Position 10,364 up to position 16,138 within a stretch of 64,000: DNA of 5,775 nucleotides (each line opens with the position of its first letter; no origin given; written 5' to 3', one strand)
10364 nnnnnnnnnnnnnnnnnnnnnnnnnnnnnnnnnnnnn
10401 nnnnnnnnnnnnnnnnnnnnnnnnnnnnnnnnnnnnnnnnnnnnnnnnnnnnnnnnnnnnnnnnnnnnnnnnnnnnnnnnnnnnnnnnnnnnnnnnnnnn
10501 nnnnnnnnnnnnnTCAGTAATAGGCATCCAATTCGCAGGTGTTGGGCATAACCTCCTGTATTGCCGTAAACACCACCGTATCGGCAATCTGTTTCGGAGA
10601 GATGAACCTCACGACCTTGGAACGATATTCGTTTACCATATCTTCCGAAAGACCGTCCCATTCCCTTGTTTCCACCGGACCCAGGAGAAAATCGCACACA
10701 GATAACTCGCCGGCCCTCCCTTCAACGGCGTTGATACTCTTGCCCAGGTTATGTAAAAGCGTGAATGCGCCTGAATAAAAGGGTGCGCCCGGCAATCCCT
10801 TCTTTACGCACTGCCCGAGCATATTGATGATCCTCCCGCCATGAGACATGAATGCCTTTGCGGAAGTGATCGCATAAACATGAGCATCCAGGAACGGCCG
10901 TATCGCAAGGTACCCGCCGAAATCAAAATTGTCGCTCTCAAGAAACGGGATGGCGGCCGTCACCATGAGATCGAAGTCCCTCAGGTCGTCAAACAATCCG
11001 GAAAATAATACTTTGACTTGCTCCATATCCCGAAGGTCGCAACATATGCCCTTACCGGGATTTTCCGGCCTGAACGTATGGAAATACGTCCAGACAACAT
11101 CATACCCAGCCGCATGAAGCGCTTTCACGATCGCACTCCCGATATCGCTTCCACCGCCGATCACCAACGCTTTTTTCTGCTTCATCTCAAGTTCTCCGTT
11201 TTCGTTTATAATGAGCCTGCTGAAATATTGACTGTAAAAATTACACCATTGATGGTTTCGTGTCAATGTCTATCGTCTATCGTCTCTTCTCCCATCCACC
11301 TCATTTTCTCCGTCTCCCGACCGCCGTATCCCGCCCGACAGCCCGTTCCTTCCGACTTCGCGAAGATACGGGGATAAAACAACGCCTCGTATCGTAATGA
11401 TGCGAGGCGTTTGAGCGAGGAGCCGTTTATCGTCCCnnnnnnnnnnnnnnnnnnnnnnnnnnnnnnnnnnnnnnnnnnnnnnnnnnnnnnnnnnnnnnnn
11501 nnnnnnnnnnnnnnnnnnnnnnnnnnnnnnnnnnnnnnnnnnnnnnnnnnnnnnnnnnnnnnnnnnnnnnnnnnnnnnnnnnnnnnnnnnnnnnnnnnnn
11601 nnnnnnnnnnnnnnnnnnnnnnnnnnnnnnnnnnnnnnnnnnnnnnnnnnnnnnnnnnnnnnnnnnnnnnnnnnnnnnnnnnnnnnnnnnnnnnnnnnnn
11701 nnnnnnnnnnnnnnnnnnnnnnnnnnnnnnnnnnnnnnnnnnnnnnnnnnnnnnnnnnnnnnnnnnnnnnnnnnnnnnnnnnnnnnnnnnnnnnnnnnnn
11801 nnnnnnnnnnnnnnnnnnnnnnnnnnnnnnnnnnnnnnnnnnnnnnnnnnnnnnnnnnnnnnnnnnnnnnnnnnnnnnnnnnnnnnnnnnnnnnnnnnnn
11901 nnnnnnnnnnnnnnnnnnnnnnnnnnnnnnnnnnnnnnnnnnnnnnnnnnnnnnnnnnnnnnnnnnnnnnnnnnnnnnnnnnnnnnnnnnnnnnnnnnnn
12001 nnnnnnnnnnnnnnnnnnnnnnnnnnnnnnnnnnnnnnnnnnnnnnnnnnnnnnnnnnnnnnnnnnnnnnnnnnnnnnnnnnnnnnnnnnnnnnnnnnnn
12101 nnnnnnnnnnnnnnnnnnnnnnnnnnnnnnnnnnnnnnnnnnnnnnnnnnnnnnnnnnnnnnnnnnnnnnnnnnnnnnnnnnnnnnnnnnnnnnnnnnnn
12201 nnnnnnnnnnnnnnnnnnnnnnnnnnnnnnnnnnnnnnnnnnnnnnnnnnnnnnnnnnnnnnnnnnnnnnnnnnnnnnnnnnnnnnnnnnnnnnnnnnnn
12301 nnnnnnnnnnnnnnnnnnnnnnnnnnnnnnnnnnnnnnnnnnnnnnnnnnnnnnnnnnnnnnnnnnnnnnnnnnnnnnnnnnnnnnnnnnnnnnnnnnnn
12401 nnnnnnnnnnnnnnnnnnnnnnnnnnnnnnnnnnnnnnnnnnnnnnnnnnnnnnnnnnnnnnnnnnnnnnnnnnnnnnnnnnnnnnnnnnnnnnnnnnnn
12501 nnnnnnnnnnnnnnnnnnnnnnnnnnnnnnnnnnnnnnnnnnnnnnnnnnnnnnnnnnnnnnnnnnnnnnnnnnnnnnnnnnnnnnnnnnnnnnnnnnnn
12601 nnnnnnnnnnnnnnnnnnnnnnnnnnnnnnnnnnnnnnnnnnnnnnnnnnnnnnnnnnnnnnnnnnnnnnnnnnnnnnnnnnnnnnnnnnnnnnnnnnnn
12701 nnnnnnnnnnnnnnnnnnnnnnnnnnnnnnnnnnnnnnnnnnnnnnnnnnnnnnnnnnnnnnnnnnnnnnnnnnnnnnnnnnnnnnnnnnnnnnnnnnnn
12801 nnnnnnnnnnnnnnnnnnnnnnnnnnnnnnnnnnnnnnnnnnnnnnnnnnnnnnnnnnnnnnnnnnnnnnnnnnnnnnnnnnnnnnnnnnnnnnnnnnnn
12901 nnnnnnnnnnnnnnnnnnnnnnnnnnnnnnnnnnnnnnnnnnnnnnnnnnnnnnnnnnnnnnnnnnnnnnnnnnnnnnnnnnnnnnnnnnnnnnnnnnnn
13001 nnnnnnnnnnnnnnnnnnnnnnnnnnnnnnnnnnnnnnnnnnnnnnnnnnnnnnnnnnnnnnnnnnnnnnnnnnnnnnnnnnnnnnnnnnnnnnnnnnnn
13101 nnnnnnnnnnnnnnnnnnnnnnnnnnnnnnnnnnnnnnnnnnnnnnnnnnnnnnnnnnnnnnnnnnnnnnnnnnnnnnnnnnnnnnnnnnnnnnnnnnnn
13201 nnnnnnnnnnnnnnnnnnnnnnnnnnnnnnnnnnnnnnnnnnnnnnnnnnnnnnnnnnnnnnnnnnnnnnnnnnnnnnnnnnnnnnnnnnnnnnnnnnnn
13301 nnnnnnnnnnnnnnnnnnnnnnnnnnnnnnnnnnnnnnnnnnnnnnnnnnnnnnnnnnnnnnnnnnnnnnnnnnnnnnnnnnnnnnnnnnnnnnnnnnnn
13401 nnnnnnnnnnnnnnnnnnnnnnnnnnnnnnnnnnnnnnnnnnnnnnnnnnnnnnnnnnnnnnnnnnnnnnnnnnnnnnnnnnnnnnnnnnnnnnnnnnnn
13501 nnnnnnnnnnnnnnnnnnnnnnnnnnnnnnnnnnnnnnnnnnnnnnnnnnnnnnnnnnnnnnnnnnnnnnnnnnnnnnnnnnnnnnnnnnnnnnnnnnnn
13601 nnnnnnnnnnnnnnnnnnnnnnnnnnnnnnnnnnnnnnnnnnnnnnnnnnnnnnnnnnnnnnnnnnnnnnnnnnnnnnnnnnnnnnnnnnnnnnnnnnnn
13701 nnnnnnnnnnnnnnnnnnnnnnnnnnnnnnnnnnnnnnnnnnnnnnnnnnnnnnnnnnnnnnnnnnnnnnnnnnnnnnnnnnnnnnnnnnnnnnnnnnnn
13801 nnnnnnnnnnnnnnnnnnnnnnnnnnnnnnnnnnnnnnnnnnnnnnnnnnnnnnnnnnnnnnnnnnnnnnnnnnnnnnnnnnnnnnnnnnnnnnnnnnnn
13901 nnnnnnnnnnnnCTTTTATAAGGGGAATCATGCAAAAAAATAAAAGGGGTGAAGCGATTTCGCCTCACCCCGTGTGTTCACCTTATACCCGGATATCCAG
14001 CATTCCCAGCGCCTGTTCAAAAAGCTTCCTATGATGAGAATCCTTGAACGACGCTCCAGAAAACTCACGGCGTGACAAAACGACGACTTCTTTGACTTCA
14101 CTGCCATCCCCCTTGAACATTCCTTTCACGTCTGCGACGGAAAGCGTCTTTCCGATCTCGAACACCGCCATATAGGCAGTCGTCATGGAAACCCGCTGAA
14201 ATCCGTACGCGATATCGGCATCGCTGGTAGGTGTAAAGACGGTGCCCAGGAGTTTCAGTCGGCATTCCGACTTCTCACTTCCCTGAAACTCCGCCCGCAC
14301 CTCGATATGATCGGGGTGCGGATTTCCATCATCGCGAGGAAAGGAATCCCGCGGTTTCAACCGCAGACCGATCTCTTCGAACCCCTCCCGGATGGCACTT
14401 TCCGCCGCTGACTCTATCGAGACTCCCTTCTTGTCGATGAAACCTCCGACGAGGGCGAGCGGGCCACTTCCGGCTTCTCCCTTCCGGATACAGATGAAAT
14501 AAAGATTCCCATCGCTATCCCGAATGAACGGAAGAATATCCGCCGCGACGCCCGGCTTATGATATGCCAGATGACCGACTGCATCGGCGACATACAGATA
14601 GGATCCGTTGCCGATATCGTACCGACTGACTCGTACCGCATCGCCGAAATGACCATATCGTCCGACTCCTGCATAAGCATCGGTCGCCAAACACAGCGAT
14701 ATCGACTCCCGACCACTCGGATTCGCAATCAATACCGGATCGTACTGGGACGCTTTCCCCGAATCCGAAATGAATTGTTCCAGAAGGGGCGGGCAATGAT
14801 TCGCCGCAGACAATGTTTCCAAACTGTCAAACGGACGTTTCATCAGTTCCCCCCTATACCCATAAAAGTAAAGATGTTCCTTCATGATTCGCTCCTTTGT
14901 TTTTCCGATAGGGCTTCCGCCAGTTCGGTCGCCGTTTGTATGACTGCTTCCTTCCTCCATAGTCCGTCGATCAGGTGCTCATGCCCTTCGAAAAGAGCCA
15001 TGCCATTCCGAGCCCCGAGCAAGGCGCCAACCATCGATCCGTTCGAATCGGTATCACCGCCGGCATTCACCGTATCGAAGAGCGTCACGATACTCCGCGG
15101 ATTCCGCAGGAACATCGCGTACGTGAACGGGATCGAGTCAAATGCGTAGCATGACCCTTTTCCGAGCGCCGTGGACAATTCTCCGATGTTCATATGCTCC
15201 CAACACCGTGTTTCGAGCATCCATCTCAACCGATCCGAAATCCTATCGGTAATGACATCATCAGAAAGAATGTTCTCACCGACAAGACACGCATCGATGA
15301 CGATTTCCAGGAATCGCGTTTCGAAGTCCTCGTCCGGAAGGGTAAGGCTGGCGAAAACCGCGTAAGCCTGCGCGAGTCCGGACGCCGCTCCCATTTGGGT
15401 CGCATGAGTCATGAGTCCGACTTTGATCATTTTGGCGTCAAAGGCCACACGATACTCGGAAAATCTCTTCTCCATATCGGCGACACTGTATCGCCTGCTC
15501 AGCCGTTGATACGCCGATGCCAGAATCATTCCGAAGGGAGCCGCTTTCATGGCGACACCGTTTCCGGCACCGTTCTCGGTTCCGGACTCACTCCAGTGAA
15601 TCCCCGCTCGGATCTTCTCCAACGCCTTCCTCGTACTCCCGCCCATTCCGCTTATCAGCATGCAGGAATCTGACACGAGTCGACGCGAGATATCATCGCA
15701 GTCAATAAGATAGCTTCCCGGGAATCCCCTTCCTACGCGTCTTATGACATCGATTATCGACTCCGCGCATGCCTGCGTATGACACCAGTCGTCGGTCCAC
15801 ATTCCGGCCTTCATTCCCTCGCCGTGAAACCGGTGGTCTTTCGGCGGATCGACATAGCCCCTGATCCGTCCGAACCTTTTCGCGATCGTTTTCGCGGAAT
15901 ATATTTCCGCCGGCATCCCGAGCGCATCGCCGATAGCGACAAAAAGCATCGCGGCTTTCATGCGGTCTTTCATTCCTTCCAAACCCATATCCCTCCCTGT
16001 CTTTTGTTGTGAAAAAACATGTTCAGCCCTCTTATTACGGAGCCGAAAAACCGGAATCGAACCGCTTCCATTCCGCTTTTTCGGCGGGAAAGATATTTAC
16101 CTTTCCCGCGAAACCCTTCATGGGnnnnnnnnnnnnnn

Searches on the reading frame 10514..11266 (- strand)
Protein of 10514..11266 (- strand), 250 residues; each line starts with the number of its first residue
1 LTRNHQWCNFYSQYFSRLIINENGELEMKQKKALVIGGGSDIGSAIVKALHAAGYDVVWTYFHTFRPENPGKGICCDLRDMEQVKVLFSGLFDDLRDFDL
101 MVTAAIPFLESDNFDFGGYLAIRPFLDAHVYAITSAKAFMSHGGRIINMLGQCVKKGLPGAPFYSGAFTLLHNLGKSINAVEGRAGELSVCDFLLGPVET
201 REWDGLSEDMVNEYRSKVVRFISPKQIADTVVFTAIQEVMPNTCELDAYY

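Call 74: search_protein_families(library=pfam, proteins=[window:10514-11266:-], max_evalue=0.001)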
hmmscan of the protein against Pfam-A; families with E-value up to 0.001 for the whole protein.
window:10514-11266:- (250 aa): 2 families
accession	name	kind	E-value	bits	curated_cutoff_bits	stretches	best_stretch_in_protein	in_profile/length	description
PF13561.12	adh_short_C2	-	1.7e-09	38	27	1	41-235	7-217/236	Enoyl-(Acyl carrier protein) reductase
PF00106.31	adh_short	-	1.7e-08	34.7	26.6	1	31-203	1-187/195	short chain dehydrogenase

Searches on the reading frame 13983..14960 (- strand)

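Call 13: search_protein_families(library=pfam, proteins=[window:13983-14960:-], max_evalue=0.001)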
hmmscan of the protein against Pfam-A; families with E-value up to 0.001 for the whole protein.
window:13983-14960:- (325 aa): 1 family
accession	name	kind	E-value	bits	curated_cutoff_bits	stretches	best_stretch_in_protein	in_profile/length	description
PF00293.34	NUDIX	-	0.00071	20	21.1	0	139-206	5-65/134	NUDIX domain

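Call 87: search_protein_families(library=ncbifam, proteins=[window:13983-14960:-], max_evalue=0.00001)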
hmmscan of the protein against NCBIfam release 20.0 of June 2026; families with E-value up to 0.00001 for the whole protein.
window:13983-14960:- (325 aa): 0 families

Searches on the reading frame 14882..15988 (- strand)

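Call 13: search_protein_families(library=pfam, proteins=[window:14882-15988:-], max_evalue=0.001)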
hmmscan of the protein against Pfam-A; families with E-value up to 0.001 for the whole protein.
window:14882-15988:- (368 aa): 1 family
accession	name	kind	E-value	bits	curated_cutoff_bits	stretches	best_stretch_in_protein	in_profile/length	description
PF03747.19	ADP_ribosyl_GH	-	6.8e-43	147.8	26.2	1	13-330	2-281/287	ADP-ribosylglycohydrolase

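Call 87: search_protein_families(library=ncbifam, proteins=[window:14882-15988:-], max_evalue=0.00001)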
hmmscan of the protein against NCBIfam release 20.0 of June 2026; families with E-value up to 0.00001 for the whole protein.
window:14882-15988:- (368 aa): 2 families
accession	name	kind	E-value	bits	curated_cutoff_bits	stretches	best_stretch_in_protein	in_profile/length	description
TIGR02662.1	dinitro_DRAG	equivalog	6.3e-11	42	337.05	0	7-201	2-176/287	ADP-ribosyl-[dinitrogen reductase] hydrolase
NF041672.1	ADPriboarghdlase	equivalog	2.5e-06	26.5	490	1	6-161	66-207/361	ADP-ribosylarginine hydrolase Tri1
